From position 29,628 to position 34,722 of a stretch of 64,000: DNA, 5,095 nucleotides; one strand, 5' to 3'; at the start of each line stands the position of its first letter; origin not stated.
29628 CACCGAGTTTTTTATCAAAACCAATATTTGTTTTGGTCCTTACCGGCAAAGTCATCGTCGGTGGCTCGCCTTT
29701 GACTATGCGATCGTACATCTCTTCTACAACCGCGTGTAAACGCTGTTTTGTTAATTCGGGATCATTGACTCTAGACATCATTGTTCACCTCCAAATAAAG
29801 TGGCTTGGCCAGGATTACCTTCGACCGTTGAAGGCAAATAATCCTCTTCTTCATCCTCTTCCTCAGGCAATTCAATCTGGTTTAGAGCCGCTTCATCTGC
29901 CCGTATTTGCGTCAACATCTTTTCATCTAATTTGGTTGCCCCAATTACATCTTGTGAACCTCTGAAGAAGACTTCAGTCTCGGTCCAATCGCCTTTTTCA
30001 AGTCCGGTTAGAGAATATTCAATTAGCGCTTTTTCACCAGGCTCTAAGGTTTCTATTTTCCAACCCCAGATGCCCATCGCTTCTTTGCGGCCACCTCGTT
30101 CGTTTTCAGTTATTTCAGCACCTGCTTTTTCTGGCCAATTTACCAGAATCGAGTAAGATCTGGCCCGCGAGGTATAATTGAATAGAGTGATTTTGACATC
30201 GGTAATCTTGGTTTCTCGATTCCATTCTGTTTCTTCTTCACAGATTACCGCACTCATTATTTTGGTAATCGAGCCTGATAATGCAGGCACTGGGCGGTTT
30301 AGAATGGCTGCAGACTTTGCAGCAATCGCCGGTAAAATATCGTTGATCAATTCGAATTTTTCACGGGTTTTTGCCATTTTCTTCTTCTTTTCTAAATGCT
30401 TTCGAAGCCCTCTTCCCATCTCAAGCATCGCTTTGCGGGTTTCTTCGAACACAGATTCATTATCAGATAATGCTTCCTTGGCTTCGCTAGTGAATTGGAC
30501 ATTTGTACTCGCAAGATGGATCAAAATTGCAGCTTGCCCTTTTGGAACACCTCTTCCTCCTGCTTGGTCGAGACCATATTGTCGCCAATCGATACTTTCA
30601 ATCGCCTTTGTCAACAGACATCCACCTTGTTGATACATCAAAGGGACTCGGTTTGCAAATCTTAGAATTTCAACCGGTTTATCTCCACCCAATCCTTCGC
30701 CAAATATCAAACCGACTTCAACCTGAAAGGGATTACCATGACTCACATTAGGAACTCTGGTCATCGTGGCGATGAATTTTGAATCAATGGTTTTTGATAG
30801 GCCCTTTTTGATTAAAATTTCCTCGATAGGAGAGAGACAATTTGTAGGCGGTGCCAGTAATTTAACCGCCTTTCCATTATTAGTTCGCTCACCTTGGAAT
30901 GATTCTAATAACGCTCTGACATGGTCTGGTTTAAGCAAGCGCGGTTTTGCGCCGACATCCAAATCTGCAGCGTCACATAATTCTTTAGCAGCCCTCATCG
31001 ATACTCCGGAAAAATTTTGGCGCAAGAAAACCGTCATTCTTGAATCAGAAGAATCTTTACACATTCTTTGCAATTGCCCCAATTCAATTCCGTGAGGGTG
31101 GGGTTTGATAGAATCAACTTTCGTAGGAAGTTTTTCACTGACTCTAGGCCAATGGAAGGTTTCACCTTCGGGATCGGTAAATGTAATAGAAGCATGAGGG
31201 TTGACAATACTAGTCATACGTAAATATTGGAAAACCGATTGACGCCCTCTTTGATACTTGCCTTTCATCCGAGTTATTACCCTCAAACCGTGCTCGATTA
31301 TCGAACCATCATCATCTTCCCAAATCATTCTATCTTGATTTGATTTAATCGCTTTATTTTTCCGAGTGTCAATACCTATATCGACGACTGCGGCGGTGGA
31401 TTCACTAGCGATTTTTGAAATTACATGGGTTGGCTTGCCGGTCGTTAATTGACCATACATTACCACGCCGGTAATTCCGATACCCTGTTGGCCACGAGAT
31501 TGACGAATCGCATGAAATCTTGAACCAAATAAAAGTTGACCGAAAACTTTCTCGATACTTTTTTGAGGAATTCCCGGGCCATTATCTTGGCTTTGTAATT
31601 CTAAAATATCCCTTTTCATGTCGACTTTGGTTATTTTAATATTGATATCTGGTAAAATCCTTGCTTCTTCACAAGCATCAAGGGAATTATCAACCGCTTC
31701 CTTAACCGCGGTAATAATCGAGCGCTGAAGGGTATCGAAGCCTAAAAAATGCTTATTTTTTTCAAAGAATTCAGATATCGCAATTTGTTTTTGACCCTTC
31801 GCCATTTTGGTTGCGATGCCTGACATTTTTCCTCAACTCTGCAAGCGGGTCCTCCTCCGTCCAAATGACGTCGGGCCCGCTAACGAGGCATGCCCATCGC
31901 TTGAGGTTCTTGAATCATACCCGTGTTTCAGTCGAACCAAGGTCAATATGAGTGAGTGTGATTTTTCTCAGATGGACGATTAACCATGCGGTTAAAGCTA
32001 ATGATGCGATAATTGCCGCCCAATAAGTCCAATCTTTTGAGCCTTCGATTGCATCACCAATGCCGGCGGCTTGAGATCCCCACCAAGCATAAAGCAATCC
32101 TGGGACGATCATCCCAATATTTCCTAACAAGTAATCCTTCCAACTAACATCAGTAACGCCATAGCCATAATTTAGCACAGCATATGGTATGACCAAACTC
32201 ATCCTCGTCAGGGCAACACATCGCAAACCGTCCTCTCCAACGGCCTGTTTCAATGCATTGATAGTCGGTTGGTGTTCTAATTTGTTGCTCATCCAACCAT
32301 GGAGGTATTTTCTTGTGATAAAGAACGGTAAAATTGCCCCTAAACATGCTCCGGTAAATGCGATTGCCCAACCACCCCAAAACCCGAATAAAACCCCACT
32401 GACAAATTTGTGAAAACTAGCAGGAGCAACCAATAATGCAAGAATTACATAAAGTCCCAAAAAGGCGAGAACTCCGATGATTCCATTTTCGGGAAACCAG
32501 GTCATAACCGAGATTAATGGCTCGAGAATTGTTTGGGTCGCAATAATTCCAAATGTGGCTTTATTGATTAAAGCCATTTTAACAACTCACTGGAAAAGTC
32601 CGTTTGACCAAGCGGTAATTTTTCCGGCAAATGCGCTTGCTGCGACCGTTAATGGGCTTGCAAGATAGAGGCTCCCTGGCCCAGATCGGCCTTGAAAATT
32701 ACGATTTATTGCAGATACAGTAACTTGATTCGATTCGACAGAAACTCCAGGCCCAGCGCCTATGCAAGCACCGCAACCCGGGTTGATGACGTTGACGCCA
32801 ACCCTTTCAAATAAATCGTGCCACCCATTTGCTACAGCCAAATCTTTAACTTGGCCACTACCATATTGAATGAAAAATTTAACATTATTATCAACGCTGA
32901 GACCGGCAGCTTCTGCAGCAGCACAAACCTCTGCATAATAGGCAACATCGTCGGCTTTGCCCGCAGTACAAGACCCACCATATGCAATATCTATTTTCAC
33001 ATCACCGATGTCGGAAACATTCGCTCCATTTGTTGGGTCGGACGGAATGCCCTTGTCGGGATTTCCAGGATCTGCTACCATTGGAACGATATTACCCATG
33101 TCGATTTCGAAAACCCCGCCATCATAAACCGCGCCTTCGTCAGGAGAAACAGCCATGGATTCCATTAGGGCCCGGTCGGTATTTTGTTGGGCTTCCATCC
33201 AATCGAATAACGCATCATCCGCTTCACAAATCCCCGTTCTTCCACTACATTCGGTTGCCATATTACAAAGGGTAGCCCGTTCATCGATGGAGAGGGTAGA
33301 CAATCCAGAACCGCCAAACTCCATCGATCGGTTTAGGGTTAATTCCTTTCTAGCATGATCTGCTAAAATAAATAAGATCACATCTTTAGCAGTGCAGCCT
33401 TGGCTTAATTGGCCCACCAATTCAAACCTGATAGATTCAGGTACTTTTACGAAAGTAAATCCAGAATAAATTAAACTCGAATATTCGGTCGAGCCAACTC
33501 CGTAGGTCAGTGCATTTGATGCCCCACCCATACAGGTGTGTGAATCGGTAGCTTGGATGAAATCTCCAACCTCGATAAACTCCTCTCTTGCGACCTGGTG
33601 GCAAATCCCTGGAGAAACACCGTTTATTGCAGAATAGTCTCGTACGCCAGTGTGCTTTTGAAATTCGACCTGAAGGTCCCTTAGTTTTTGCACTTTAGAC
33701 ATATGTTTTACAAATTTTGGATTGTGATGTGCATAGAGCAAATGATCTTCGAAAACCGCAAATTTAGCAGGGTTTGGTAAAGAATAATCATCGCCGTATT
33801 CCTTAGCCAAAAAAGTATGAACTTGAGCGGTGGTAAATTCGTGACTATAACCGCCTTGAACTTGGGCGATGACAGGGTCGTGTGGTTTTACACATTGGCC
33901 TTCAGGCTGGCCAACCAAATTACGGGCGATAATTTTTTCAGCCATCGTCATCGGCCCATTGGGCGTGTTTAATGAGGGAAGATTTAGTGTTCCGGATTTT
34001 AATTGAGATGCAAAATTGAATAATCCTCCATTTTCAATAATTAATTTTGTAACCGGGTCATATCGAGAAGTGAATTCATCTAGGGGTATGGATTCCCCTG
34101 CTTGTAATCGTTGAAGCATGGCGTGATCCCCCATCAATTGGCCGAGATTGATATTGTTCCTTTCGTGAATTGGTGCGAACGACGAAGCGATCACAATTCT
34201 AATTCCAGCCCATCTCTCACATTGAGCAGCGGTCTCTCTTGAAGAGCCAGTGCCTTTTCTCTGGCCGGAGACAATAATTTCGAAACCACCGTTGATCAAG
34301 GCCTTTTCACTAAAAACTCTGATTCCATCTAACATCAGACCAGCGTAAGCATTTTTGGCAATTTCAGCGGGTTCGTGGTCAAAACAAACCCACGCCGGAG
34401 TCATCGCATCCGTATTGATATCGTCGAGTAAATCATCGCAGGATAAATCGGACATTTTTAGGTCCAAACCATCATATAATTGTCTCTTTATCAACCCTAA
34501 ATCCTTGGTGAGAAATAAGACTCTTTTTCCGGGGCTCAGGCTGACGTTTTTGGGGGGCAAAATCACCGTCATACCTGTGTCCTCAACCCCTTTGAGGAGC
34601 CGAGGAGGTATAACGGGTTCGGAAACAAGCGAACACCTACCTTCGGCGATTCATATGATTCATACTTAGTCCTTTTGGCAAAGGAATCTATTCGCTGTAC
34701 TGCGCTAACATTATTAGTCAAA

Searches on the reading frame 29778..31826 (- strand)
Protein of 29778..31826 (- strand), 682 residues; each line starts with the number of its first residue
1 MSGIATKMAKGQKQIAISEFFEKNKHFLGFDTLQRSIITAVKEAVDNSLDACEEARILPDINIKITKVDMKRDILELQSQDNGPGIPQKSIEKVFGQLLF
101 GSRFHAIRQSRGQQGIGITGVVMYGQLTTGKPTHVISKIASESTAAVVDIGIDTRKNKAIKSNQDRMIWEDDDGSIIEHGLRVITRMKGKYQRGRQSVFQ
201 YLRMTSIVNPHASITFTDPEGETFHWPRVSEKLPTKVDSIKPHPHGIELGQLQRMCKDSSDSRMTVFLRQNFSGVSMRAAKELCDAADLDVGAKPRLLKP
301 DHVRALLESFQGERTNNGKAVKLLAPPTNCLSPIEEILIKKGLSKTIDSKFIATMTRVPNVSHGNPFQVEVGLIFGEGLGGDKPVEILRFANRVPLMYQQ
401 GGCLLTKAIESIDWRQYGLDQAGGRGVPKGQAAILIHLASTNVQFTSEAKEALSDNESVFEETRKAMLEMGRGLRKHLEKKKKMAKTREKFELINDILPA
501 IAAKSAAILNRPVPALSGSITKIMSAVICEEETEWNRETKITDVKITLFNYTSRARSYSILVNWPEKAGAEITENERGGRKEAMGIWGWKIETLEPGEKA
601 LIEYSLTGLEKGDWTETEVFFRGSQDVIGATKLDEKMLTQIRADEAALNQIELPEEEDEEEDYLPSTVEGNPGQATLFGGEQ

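Call 86: search_protein_families(library=pfam, proteins=[window:29778-31826:-], max_evalue=0.001)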
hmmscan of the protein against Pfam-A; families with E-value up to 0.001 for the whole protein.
window:29778-31826:- (682 aa): 3 families
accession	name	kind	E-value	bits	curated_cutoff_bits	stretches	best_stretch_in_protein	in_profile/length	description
PF09239.17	Topo-VIb_trans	-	3.3e-52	176.9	24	1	326-490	1-159/159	Topoisomerase VI B subunit, transducer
PF02518.31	HATPase_c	-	1.3e-08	35.7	26.4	1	34-123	3-82/111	Histidine kinase-, DNA gyrase B-, and HSP90-like ATPase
PF13589.12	HATPase_c_3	-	3.2e-07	30.9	25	1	38-160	4-116/137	Histidine kinase-, DNA gyrase B-, and HSP90-like ATPase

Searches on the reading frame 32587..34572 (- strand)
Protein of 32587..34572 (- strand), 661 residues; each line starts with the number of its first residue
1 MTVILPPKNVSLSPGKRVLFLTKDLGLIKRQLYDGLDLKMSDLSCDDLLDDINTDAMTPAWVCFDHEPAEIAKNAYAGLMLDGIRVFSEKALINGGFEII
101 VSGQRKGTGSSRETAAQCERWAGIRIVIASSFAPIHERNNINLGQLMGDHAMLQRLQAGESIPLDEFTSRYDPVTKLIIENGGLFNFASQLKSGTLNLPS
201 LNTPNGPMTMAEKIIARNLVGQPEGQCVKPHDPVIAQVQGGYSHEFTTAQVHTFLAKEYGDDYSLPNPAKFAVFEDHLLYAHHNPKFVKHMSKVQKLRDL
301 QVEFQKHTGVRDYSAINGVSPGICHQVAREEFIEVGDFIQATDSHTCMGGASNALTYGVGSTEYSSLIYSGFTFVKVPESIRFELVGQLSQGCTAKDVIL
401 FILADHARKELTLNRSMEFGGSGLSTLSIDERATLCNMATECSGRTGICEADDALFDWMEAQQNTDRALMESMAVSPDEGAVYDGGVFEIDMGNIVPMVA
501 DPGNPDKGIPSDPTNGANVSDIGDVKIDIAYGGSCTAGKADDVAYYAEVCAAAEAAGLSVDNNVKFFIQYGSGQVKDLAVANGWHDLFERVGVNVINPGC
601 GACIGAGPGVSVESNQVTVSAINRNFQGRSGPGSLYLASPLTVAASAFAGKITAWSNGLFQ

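Call 86: search_protein_families(library=pfam, proteins=[window:32587-34572:-], max_evalue=0.001)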
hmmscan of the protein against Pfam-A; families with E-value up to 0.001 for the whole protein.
window:32587-34572:- (661 aa): 2 families
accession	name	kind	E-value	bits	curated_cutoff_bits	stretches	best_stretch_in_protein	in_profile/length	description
PF00330.25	Aconitase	-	7.2e-86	289.4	28.7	1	238-650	20-463/463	Aconitase family (aconitate hydratase)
PF00694.25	Aconitase_C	-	2.7e-12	47.6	22.8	1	97-146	74-124/131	Aconitase C-terminal domain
